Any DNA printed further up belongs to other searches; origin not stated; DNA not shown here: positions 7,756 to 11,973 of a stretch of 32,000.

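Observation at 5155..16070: Giant mosaic protein (~3,266 codons) whose complete RHS/YD shell is internal and followed by ~916 aa of adhesin-type domains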

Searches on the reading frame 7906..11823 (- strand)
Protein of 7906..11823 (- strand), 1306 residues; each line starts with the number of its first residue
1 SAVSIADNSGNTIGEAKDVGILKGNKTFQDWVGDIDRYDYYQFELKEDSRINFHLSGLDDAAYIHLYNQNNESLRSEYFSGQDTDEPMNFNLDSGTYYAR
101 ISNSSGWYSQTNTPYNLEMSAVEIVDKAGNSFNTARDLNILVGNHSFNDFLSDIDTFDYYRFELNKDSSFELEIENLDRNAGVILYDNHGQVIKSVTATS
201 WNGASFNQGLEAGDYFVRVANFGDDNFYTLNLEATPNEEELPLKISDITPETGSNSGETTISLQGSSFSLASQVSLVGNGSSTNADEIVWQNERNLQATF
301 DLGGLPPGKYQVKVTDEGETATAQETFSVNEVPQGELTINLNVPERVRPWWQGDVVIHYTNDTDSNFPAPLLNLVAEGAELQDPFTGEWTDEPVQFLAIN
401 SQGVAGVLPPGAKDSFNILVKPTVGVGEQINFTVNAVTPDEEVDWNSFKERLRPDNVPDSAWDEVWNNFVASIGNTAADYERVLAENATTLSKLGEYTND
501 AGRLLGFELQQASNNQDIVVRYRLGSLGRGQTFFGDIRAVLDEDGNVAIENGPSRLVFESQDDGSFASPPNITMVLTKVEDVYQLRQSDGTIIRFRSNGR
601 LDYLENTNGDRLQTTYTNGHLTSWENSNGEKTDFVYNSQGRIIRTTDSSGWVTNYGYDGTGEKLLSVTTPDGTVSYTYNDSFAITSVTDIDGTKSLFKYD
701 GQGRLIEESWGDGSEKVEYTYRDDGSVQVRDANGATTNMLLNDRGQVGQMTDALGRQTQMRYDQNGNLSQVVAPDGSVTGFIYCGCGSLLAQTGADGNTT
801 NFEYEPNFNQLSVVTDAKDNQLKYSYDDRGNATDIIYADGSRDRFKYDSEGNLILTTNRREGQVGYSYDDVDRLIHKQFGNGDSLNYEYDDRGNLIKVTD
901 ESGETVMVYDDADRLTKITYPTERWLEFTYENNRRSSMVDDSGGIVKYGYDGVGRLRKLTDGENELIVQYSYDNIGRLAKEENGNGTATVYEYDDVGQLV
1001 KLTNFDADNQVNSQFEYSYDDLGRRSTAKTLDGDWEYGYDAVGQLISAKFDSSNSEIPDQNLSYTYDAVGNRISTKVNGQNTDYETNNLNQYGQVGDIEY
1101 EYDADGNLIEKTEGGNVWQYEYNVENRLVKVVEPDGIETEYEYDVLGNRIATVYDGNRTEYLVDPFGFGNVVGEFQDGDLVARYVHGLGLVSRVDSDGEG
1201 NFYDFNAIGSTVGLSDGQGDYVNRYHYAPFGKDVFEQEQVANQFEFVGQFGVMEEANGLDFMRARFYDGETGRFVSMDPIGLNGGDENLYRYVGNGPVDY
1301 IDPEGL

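Call 7: search_protein_families(library=pfam, max_evalue=0.01, proteins=[window:7906-11823:-])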
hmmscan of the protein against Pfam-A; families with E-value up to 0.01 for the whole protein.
seq(1306 aa): 7 families
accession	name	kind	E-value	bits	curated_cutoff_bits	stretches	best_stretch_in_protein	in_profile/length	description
PF05593.20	RHS_repeat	-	7.4e-67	221.1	22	12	889-922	1-35/38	RHS Repeat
PF04151.21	PPC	-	4.8e-09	37.4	25.9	2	157-220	2-69/70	Bacterial pre-peptidase C-terminal domain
PF01833.30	TIG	-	3.8e-06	27.2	20.9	1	244-328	2-83/84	IPT/TIG domain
PF25023.1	TEN_YD-shell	-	8e-06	24.6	50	0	745-846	49-150/909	Teneurin YD-shell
PF13620.12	CarboxypepD_reg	-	0.0022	18.7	32.3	0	299-341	39-81/82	Carboxypeptidase regulatory-like domain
PF23623.1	GBD_IRG7_N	-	0.0082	16.7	27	0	276-320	42-84/95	IRG7 N-terminal galactose binding domain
PF12245.14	Big_3_2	-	0.0095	16.6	23.3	0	40-134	23-113/122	Bacterial Ig-like domain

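Call 8: search_protein_families(library=ncbifam, max_evalue=0.01, proteins=[window:7906-11823:-])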
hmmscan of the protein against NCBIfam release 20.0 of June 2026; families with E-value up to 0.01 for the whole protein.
seq(1306 aa): 6 families
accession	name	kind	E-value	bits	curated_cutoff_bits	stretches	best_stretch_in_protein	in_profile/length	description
NF041261.1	RHS_core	equivalog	3.2e-55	187.6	2000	3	624-957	421-759/1261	RHS element core protein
TIGR01643.1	YD_repeat_2x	repeat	5.5e-45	150.2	15.8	7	889-922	1-35/42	YD repeat-containing protein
TIGR03696.1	Rhs_assc_core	domain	1e-19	70.8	32.5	1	1227-1306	1-76/76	RHS repeat-associated core domain-containing protein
TIGR04183.1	Por_Secre_tail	domain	4.5e-05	23.4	23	0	176-220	16-59/72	T9SS type A sorting domain-containing protein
NF058597.1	CoaZ_rpt_PGGG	domain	0.00076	19.5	30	1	245-329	5-88/88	choice-of-anchor Z repeating domain-containing protein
TIGR04131.1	Bac_Flav_CTERM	domain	0.0034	17.5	35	0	172-220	20-70/85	T9SS type B sorting domain-containing protein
